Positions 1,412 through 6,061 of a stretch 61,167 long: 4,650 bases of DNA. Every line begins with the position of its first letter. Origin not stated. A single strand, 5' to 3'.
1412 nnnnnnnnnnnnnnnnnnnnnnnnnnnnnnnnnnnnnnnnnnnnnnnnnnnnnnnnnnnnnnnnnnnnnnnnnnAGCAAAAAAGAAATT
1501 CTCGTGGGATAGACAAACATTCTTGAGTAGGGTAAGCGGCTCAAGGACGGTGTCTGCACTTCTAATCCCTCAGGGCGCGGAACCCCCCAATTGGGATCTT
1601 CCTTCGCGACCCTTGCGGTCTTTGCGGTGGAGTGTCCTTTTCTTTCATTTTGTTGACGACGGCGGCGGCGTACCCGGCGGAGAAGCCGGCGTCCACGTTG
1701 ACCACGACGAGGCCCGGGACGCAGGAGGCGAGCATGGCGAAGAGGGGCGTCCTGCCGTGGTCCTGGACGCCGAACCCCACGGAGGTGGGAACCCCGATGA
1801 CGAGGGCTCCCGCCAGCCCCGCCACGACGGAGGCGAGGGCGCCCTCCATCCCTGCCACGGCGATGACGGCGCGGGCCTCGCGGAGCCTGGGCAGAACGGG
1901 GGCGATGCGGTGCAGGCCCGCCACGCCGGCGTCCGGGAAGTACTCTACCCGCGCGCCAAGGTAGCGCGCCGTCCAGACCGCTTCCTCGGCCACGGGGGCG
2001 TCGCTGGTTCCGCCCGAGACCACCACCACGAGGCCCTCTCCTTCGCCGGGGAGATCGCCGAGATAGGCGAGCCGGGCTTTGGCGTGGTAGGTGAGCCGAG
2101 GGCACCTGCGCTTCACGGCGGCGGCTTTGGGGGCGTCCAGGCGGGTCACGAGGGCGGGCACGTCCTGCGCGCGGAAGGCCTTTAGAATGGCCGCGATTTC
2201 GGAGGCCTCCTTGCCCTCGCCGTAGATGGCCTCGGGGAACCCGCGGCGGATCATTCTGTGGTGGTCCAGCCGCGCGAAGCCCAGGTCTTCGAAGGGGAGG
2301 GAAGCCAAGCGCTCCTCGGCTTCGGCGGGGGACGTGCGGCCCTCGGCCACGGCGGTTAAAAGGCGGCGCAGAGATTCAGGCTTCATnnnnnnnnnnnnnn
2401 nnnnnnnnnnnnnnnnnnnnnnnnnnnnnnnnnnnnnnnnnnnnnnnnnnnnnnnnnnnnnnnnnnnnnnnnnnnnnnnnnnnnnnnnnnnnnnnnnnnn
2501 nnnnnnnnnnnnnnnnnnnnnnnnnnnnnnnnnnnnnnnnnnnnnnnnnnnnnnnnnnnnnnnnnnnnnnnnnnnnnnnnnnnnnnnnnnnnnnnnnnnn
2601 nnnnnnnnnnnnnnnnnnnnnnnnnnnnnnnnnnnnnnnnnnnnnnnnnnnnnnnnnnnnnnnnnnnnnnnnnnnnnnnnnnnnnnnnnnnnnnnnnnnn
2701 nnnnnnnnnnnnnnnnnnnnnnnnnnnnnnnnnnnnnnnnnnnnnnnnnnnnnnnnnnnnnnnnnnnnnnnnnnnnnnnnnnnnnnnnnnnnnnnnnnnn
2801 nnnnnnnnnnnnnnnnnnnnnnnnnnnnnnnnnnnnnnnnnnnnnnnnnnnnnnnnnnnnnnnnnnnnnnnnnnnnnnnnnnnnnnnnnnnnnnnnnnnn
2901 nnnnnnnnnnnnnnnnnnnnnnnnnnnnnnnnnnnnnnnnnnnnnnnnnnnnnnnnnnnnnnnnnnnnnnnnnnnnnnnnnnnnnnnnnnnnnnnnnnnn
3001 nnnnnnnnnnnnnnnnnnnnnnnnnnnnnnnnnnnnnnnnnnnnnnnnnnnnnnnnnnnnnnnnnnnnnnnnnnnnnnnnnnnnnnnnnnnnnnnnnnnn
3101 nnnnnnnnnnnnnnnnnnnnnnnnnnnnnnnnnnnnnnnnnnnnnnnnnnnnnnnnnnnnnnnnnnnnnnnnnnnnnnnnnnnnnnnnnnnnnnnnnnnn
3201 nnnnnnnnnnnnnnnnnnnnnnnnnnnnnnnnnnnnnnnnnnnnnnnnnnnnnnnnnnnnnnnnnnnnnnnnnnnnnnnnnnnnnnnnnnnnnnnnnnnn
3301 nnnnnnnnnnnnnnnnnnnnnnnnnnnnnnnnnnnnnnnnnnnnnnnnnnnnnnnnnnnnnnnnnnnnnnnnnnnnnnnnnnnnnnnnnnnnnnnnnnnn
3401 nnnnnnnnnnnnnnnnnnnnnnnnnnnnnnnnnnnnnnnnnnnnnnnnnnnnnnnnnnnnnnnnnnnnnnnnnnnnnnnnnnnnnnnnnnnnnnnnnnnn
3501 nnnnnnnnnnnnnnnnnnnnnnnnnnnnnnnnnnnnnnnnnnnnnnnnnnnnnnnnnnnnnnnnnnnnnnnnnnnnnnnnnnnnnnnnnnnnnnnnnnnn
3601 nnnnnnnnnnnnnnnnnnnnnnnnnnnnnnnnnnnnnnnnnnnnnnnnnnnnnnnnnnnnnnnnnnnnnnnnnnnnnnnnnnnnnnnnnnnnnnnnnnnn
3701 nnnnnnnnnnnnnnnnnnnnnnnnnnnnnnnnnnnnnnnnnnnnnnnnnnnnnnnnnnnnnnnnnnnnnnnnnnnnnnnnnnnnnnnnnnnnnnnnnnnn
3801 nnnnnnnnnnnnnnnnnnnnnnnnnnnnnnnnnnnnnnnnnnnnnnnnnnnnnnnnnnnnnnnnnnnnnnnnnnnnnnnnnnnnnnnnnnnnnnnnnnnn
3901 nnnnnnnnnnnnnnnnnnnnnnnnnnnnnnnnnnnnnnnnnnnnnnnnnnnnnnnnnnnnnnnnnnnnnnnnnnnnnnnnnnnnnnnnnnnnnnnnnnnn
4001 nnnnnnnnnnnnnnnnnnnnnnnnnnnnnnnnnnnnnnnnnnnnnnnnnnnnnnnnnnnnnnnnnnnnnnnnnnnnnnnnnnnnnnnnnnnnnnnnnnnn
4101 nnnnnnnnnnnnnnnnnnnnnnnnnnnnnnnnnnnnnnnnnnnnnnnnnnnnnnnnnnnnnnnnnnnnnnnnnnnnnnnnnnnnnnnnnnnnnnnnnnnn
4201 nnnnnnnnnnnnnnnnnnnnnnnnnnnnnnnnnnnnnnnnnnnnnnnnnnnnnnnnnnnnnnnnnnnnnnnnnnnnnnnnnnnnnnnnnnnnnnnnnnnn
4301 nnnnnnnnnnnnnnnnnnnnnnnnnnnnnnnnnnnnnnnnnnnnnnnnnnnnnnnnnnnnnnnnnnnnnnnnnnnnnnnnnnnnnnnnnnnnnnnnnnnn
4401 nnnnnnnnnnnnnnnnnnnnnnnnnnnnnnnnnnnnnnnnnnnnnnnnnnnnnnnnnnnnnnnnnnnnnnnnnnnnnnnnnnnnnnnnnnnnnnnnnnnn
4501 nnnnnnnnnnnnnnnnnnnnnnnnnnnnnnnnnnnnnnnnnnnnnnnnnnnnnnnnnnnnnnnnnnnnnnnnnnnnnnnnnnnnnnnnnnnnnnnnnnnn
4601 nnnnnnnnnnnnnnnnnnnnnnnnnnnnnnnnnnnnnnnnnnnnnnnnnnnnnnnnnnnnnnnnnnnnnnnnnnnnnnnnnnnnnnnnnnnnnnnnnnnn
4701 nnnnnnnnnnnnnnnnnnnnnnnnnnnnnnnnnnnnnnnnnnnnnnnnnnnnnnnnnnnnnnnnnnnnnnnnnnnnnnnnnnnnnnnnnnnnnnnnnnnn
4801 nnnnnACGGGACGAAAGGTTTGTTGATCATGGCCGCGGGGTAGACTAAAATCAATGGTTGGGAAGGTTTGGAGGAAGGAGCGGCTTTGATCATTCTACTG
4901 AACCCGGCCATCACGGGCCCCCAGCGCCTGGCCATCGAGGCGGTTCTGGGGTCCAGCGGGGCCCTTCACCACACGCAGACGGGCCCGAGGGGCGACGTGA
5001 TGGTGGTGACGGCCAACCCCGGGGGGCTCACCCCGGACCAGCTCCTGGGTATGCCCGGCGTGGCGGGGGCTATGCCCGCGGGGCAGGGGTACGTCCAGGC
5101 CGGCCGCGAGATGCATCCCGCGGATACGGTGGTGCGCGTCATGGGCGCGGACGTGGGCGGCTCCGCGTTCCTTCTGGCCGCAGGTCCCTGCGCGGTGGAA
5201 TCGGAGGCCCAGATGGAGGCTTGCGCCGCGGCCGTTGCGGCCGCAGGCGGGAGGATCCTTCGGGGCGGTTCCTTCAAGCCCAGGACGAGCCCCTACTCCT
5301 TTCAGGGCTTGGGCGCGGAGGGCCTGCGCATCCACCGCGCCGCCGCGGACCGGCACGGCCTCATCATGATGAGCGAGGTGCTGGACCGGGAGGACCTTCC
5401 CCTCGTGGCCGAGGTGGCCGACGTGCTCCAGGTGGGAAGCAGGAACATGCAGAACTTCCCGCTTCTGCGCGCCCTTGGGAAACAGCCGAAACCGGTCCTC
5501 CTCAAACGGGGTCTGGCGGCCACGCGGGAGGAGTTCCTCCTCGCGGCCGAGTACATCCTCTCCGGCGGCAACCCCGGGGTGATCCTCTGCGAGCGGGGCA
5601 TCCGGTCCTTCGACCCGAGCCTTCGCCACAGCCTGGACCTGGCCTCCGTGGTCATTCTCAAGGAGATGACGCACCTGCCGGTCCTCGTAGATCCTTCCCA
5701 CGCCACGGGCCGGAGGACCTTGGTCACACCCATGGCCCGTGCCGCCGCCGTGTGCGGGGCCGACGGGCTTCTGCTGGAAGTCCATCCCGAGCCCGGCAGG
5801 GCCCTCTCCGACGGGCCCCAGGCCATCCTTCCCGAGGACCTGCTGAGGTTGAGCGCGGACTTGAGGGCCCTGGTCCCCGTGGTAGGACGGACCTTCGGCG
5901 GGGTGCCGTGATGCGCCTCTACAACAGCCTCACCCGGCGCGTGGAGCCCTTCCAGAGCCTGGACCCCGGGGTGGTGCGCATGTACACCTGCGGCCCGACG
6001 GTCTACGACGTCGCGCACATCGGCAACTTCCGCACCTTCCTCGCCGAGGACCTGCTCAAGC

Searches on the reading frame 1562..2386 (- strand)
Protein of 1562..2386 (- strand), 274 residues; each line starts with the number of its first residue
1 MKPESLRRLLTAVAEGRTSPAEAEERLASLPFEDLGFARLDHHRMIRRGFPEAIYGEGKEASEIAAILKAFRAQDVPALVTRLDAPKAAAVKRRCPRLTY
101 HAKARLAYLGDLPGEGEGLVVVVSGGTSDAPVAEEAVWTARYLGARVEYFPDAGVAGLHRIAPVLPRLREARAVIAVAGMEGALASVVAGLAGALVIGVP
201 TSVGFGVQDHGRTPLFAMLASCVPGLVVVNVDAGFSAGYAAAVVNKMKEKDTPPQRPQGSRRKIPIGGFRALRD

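Call 87: search_protein_families(library=pfam, proteins=[window:1562-2386:-], max_evalue=0.0001)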
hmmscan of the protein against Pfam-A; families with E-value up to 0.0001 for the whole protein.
window:1562-2386:- (274 aa): 1 family
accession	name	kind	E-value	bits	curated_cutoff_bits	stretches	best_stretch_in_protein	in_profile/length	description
PF00731.26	AIRC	-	2.9e-10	40.3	30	1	120-250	2-132/148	AIR carboxylase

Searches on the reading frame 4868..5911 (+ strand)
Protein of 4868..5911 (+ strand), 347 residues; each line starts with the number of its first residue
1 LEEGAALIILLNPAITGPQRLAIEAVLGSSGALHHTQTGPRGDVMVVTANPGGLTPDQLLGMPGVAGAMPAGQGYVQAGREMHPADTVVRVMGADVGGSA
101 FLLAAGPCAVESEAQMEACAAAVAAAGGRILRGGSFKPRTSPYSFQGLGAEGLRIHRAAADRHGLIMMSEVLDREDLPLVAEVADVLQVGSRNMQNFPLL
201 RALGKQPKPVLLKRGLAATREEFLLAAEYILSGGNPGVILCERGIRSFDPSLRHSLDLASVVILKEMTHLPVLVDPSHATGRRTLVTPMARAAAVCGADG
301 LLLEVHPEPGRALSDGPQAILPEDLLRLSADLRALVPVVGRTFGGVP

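Call 87: search_protein_families(library=pfam, proteins=[window:4868-5911:+], max_evalue=0.0001)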
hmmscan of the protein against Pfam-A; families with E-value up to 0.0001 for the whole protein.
window:4868-5911:+ (347 aa): 2 families
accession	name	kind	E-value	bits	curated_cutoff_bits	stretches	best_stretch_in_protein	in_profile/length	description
PF00793.26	DAHP_synth_1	-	1.3e-68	231.3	25.5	1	98-327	15-256/270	DAHP synthetase I family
PF03102.20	NeuB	-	3.6e-06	27.1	22.1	1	158-269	63-172/241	NeuB family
